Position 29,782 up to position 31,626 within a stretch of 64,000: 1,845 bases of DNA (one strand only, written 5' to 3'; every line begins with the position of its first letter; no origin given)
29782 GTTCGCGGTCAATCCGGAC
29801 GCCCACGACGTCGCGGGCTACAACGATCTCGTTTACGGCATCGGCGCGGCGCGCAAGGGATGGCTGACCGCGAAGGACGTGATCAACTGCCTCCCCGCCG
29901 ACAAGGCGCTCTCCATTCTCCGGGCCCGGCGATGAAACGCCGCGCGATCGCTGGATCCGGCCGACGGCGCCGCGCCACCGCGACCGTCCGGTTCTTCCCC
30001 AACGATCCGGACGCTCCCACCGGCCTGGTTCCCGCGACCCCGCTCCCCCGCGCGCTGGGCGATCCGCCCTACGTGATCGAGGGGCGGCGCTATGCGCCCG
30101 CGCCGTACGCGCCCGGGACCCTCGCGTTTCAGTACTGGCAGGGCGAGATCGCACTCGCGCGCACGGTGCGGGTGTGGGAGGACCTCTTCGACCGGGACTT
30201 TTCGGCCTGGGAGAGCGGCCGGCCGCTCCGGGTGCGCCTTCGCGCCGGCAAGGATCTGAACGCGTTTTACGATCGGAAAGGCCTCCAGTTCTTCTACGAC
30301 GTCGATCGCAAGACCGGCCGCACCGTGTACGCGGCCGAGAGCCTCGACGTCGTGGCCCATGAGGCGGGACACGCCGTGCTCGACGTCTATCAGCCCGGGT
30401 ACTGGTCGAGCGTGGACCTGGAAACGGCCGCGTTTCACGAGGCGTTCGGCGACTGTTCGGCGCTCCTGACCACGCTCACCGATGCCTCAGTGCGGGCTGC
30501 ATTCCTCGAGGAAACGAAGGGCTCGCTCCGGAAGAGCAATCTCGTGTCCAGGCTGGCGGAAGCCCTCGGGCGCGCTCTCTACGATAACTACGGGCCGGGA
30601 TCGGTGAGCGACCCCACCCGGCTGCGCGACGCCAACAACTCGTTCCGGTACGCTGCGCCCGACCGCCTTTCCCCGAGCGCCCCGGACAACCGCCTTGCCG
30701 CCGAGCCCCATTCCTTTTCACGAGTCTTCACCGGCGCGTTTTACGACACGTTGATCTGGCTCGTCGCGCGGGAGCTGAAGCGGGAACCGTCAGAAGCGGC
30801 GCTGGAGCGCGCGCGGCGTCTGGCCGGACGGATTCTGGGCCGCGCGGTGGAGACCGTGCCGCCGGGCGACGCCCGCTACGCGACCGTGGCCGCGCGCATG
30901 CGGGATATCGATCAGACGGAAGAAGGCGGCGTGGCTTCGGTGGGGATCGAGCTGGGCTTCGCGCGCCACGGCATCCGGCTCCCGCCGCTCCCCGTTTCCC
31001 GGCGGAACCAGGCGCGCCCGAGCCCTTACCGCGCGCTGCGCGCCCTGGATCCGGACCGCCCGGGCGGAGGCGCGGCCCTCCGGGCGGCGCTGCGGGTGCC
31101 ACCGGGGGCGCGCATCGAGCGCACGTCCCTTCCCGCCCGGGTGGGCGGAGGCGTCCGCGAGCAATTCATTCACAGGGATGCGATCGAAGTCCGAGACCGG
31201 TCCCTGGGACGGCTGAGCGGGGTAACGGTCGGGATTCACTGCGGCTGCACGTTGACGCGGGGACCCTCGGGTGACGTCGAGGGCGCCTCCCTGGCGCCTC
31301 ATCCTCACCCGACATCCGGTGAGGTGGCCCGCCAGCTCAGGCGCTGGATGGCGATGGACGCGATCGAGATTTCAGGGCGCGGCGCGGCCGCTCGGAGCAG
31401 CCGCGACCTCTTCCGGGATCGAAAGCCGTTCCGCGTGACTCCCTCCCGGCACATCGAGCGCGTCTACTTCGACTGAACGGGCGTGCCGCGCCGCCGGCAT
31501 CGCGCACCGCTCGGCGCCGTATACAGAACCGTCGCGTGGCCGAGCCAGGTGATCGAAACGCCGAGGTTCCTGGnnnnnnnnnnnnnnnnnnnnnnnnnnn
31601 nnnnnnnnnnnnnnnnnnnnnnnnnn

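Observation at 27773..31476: PolX translationally coupled to a cytoplasmic thermolysin-like (M4-type) HEXXH protein, preceded by DUF2203 and followed by Nth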

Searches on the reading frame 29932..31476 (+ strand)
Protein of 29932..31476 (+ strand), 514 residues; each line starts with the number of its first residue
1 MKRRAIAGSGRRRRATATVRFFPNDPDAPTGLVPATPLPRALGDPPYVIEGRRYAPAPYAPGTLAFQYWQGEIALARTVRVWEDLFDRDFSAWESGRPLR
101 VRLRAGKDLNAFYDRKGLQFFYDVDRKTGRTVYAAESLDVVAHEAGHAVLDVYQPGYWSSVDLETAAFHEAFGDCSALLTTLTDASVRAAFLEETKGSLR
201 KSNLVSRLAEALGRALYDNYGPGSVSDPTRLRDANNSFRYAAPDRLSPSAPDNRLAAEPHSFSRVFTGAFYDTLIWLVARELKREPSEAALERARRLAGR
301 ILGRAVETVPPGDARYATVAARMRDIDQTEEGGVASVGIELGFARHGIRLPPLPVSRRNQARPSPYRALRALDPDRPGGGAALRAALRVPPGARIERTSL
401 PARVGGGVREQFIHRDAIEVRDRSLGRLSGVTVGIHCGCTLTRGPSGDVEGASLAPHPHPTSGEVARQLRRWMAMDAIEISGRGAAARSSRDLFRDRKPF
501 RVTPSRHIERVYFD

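Call 4: search_protein_families(library=pfam, proteins=[window:29932-31476:+], max_evalue=0.01)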
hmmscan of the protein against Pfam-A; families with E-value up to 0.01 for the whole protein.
window:29932-31476:+ (514 aa): 1 family
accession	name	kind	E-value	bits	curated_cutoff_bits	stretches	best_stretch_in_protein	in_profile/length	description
PF01447.24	Peptidase_M4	-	4e-05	24.5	22.4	1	75-150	72-144/145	Thermolysin metallopeptidase, catalytic domain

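Call 5: search_protein_families(library=ncbifam, proteins=[window:29932-31476:+], max_evalue=1)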
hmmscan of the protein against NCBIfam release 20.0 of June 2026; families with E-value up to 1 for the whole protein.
window:29932-31476:+ (514 aa): 2 families
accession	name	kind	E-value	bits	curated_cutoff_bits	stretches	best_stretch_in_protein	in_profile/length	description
NF047971.1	ThermolysLepto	equivalog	0.13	10.4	1350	1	136-175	431-467/776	M4 family metalopeptidase thermolysin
NF042978.1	EthbenzDh_ebdA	equivalog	0.17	9.5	2000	1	78-133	312-368/977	ethylbenzene dehydrogenase subunit alpha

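Call 6: find_homologous_proteins(query=window:29932-31476:+, max_evalue=0.001)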
Query window:29932-31476:+ (514 aa): 1333 proteins with E <= 0.001 among 8000 candidates; the best 120 are listed.
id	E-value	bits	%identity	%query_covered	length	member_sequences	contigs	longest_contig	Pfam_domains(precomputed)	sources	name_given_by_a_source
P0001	0.0e+0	1149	100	100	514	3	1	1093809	-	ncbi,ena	-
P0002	0.0e+0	1074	94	97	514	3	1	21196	-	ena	-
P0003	9.5e-297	1003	89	97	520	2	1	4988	-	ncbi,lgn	ncbi:MAG: hypothetical protein ACRENN_04625 [Candidatus Eiseniibacteriota bacterium]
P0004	1.1e-267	907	80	98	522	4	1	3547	-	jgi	jgi:hypothetical protein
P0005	3.0e-267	906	78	98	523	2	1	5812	-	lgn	-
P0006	2.1e-263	893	78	100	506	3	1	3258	-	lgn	-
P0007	6.3e-263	891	78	100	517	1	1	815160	-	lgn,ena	-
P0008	8.0e-263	891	79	97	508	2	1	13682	-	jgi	jgi:hypothetical protein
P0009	9.7e-258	874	78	98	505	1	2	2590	-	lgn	-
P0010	1.3e-257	874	79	96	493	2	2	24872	-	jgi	jgi:hypothetical protein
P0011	3.4e-256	869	76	100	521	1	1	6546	-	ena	-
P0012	1.3e-255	867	78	97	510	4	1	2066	-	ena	-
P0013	3.7e-255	866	76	100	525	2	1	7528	-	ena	-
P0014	6.0e-255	865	77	96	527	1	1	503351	-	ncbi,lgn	-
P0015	1.3e-254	864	78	96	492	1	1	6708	-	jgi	jgi:thermolysin metallopeptidase-like protein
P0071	1.7e-206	705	65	98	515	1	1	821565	-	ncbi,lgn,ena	-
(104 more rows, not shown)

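Call 9: find_encoding_contigs(protein=P0001, flank=6000, max_places=3)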
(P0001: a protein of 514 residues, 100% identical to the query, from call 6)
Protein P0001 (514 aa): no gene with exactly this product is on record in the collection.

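Call 10: find_encoding_contigs(protein=P0007, flank=6000, max_places=2)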
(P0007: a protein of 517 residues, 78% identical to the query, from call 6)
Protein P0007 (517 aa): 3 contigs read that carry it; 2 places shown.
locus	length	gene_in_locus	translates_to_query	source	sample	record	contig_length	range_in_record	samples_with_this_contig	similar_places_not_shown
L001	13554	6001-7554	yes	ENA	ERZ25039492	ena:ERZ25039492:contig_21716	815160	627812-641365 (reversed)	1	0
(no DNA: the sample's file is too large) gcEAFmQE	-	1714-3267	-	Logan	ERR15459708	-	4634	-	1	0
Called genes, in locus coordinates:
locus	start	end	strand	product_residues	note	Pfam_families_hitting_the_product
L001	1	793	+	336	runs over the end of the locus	PF00890:FAD_binding_2 (faint), PF01134:GIDA (faint), PF01266:DAO (faint), PF07992:Pyr_redox_2, PF13450:NAD_binding_8 (weak), PF13738:Pyr_redox_3, PF13434:Lys_Orn_oxgnase (weak), PF00070:Pyr_redox, +2 more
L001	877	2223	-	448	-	PF01523:PmbA_TldD_1st, PF19290:PmbA_TldD_2nd (weak), PF19289:PmbA_TldD_3rd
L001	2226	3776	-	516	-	PF01523:PmbA_TldD_1st, PF19290:PmbA_TldD_2nd, PF19289:PmbA_TldD_3rd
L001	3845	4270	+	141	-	PF09969:DUF2203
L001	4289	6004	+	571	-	PF14716:HHH_8, PF14520:HHH_5 (weak), PF14791:DNA_pol_B_thumb, PF02811:PHP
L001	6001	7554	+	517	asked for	-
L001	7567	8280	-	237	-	PF13483:Lactamase_B_3, PF00753:Lactamase_B, PF12706:Lactamase_B_2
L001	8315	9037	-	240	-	PF00730:HhH-GPD, PF00633:HHH (weak), PF10576:EndIII_4Fe-2S (weak)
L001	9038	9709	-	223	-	PF02190:LON_substr_bdg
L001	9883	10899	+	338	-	PF08331:QueG_DUF1730, PF03130:HEAT_PBS (faint), PF13237:Fer4_10 (faint), PF13484:Fer4_16, PF00514:Arm (faint), PF13513:HEAT_EZ (weak), PF13646:HEAT_2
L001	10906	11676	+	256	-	PF12740:PETase, PF01738:DLH, PF00326:Peptidase_S9 (faint), PF08840:BAAT_C (faint)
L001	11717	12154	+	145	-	PF00293:NUDIX, PF14815:NUDIX_4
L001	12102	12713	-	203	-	PF04264:YceI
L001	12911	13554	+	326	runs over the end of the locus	PF00890:FAD_binding_2 (weak), PF01266:DAO (faint), PF07992:Pyr_redox_2, PF13450:NAD_binding_8 (faint), PF13738:Pyr_redox_3, PF00070:Pyr_redox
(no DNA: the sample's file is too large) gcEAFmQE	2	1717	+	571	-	?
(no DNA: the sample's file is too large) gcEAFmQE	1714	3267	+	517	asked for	-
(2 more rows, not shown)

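Call 11: find_encoding_contigs(protein=P0071, flank=6000, max_places=2)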
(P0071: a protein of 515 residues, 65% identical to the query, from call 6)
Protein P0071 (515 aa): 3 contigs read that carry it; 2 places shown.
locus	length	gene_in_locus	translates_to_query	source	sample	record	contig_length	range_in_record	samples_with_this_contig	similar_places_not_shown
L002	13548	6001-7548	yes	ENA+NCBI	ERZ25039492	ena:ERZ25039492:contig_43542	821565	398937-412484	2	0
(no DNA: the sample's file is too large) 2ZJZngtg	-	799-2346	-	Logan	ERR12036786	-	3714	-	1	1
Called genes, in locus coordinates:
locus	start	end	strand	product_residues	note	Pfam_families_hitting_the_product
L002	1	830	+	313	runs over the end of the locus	PF07992:Pyr_redox_2, PF13738:Pyr_redox_3, PF13434:Lys_Orn_oxgnase (faint), PF00070:Pyr_redox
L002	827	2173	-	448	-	PF01523:PmbA_TldD_1st, PF19290:PmbA_TldD_2nd, PF19289:PmbA_TldD_3rd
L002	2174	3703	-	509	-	PF01523:PmbA_TldD_1st, PF19290:PmbA_TldD_2nd, PF19289:PmbA_TldD_3rd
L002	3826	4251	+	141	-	PF09969:DUF2203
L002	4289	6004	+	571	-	PF14716:HHH_8, PF14520:HHH_5 (weak), PF14791:DNA_pol_B_thumb, PF02811:PHP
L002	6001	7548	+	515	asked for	-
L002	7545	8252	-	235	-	PF13483:Lactamase_B_3, PF00753:Lactamase_B, PF12706:Lactamase_B_2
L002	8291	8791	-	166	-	PF00578:AhpC-TSA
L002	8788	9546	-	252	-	PF00730:HhH-GPD, PF00633:HHH (weak), PF10576:EndIII_4Fe-2S (weak)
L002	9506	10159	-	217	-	PF02190:LON_substr_bdg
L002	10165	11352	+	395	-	PF03130:HEAT_PBS (faint), PF08331:QueG_DUF1730, PF13187:Fer4_9 (faint), PF13484:Fer4_16, PF13646:HEAT_2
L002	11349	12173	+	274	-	PF01738:DLH, PF08840:BAAT_C (faint), PF00326:Peptidase_S9 (weak)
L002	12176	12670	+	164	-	PF00293:NUDIX, PF14815:NUDIX_4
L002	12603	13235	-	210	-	PF04264:YceI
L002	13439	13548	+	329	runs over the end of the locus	PF00890:FAD_binding_2 (weak), PF01266:DAO (faint), PF03486:HI0933_like (faint), PF07992:Pyr_redox_2, PF12831:FAD_oxidored (weak), PF13450:NAD_binding_8 (weak), PF13738:Pyr_redox_3, PF00070:Pyr_redox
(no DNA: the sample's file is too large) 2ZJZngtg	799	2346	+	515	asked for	-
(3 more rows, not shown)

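Call 15: search_protein_representatives(protein=window:29932-31476:+)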
Query: 514 residues. Proteins with E-value up to 0.001 (for the whole library): 2026; up to 1e-10: 1167; up to 1e-30: 490. The best 150 are listed.
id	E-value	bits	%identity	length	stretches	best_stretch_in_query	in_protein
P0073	9.2e-206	701.0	66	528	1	10-514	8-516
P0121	3.4e-141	488.0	63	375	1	132-514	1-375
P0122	1.3e-91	324.5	78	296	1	11-198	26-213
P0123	5.8e-81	289.3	87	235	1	335-493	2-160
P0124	3.1e-79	283.6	47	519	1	17-346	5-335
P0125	1.5e-76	274.8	73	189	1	323-514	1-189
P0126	1.6e-75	271.4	48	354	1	16-346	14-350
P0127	4.2e-73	263.4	67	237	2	225-357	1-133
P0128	5.2e-70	253.2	44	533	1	34-349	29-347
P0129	3.1e-66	240.7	49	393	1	17-308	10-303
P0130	3.3e-65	237.3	46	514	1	19-288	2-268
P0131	9.9e-64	232.5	70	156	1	138-292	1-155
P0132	5.5e-63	230.0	39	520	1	60-450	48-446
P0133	4.7e-61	223.6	48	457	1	14-305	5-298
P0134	2.8e-60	221.1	42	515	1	20-355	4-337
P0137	3.9e-59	217.3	45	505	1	2-364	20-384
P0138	3.9e-59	217.3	41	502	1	16-350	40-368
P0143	8.5e-56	206.3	42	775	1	33-382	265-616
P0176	7.5e-52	193.3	44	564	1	47-324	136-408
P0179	1.0e-51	192.9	37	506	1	19-414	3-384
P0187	2.6e-51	191.5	42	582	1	34-352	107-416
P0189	3.0e-51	191.3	41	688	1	48-351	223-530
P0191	6.1e-51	190.3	39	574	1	15-358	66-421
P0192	6.9e-51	190.1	38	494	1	23-466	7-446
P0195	9.3e-51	189.7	41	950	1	22-408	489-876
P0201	3.6e-50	187.7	45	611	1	46-290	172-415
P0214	7.4e-50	186.7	40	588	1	25-387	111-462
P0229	5.4e-49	183.9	41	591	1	23-351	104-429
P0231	1.1e-48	182.9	41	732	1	24-365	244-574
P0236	1.7e-48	182.2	40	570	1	55-367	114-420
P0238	2.0e-48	182.0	40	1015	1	15-351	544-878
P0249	1.6e-47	179.0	41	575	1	46-348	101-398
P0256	3.0e-47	178.1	40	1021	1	23-325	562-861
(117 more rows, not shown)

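Call 17: search_protein_families(library=pfam, proteins=[P0124, P0132, P0137, P0138, P0143, P0179, P0192, P0195, P0238, P0256], max_evalue=0.01)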
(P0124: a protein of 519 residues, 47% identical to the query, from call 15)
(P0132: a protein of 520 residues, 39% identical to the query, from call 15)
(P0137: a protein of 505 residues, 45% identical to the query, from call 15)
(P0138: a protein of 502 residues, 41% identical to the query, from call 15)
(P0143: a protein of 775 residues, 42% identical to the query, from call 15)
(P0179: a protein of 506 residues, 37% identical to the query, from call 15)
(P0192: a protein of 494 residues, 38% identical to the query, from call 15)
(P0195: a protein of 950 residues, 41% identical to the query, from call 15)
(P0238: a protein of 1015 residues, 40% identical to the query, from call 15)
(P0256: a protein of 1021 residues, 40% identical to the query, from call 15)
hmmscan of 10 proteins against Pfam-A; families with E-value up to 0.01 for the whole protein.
P0124 (519 aa): 0 families

P0132 (520 aa): 0 families

P0137 (505 aa): 0 families

P0138 (502 aa): 1 family
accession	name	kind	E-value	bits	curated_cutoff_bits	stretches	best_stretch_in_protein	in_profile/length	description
PF01447.24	Peptidase_M4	-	0.0098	16.8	22.4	0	124-171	99-144/145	Thermolysin metallopeptidase, catalytic domain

P0143 (775 aa): 1 family
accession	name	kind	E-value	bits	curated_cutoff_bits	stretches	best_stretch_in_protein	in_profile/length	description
PF02128.21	Peptidase_M36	-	0.0024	17.6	23.3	1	490-581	271-364/368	Fungalysin metallopeptidase (M36)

P0179 (506 aa): 0 families

P0192 (494 aa): 2 families
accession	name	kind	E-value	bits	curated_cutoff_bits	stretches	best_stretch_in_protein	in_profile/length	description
PF02128.21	Peptidase_M36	-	0.00088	19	23.3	1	104-326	159-361/368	Fungalysin metallopeptidase (M36)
PF01447.24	Peptidase_M4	-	0.0066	17.4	22.4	1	95-137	103-144/145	Thermolysin metallopeptidase, catalytic domain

P0195 (950 aa): 2 families
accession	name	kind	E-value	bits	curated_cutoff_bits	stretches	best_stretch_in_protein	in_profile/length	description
PF00264.25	Tyrosinase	-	1.7e-29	104.2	22.6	1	39-241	2-212/214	Common central domain of tyrosinase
PF25271.1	DUF7868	-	6.9e-11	42.8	25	1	324-459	13-156/158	Domain of unknown function (DUF7868)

P0238 (1015 aa): 1 family
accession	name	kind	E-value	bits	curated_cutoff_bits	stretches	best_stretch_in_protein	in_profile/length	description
PF13091.12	PLDc_2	-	6e-20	71.9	27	1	395-523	2-132/132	PLD-like domain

P0256 (1021 aa): 4 families
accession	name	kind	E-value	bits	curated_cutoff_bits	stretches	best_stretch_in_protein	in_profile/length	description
PF10030.15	DUF2272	-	8.5e-21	75.1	27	1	48-184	40-176/191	Uncharacterized protein conserved in bacteria (DUF2272)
PF01374.23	Glyco_hydro_46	-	5.3e-05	23.4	27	0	319-349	25-55/210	Glycosyl hydrolase family 46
PF01471.23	PG_binding_1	-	0.00022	21.8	23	1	233-279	2-48/57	Putative peptidoglycan binding domain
PF09374.15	PG_binding_3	-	0.0086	16.7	24.6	0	238-273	5-39/76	Predicted Peptidoglycan domain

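Call 18: search_protein_families(library=padloc, proteins=[window:29932-31476:+, P0137, P0179, P0192], max_evalue=0.01)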
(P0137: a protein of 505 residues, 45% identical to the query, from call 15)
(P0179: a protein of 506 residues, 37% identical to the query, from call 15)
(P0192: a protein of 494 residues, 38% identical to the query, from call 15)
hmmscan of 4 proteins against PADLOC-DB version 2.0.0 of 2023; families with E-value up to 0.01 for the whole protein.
window:29932-31476:+ (514 aa): 0 families

P0137 (505 aa): 0 families

P0179 (506 aa): 0 families

P0192 (494 aa): 0 families

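Call 20: find_related_loci(query=A2, collection=genome_contigs, flank=6000)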
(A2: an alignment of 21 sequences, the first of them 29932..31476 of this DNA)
Query A2 (514 aa) in genome_contigs; peptide patterns used: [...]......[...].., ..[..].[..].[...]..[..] (x = any residue, [..] = any of these).
599 stretches matched a pattern (row limit reached: there are more); 548 encode a relative of the query (tblastn E <= 1e-3); the best 80 are kept; 80 distinct loci.
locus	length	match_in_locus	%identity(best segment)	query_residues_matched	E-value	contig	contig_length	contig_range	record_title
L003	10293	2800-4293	67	12-514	0e+0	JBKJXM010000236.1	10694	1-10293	MAG: Candidatus Eisenbacteria bacterium isolate swi_bin.175 k127_5273477, whole genome shotgun sequence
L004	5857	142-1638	65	15-514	0e+0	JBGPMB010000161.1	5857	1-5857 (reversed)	MAG: Candidatus Eisenbacteria bacterium isolate OBJ_0618_7090110_248 k141_667407_length_5857_cov_28.9472, whole genome s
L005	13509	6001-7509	66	11-514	0e+0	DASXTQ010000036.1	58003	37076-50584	MAG TPA_asm: Candidatus Eisenbacteria bacterium isolate SMAG_U4696 k141_2447952, whole genome shotgun sequence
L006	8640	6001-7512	62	19-514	0e+0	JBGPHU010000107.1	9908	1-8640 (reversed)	MAG: Candidatus Eisenbacteria bacterium isolate OBJ_0618_7090110_350 k141_8946042_length_9908_cov_14.3760, whole genome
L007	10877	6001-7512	64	3-514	0e+0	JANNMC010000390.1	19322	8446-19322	MAG: Candidatus Eisenbacteria bacterium isolate SOY_38_concoct_21 SOY_38_k141_3491486, whole genome shotgun sequence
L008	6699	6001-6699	74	11-243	3e-108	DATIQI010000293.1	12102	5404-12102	MAG TPA_asm: Acidobacteriota bacterium isolate SMAG_U15873 k141_178840, whole genome shotgun sequence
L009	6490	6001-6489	78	11-173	2e-79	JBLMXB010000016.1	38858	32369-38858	MAG: Hyphomicrobiales bacterium isolate MAG267 PRJNA957066_bin47_renamed_15, whole genome shotgun sequence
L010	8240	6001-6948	48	19-333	2e-78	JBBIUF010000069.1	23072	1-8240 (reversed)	MAG: Chloroflexota bacterium isolate RSF170216_bin_47 NODE_2509_length_23072_cov_6.161967, whole genome shotgun sequence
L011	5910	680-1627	48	19-333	3e-76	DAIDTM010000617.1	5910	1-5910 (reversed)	MAG TPA_asm: Anaerolineae bacterium isolate clean1805 k141_404349, whole genome shotgun sequence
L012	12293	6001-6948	46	19-333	8e-75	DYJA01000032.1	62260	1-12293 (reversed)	MAG TPA_asm: Candidatus Aquidulcis sp. isolate FI88_2_58_12 Afr_mines_FI88_214_length_62260_cov_4_747094, whole genome s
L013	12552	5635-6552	46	19-323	4e-73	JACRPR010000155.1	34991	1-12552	MAG: Chloroflexi bacterium isolate NC_groundwater_1992_Pr3_S-0.65um_56_3 SR2-18-Sp65_coassembly_scaffold_320063, whole g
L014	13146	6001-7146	38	14-408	6e-65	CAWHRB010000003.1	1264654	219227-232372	MAG: uncultured Chloroflexia bacterium isolate MFD06742.bin.1.139 genome assembly, contig: contig_4563, whole genome sho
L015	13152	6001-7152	37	12-408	8e-63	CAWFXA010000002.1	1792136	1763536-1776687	MAG: uncultured Chloroflexia bacterium isolate MFD06742.bin.1.113 genome assembly, contig: contig_4562, whole genome sho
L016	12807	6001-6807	46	61-328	7e-63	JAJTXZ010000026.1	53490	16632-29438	MAG: Anaerolineae bacterium isolate DTUCFX8 26-Genome25, whole genome shotgun sequence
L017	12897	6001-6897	39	46-348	2e-62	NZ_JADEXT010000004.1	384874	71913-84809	Nostoc sp. LEGE 12447 NODE_14_length_3, whole genome shotgun sequence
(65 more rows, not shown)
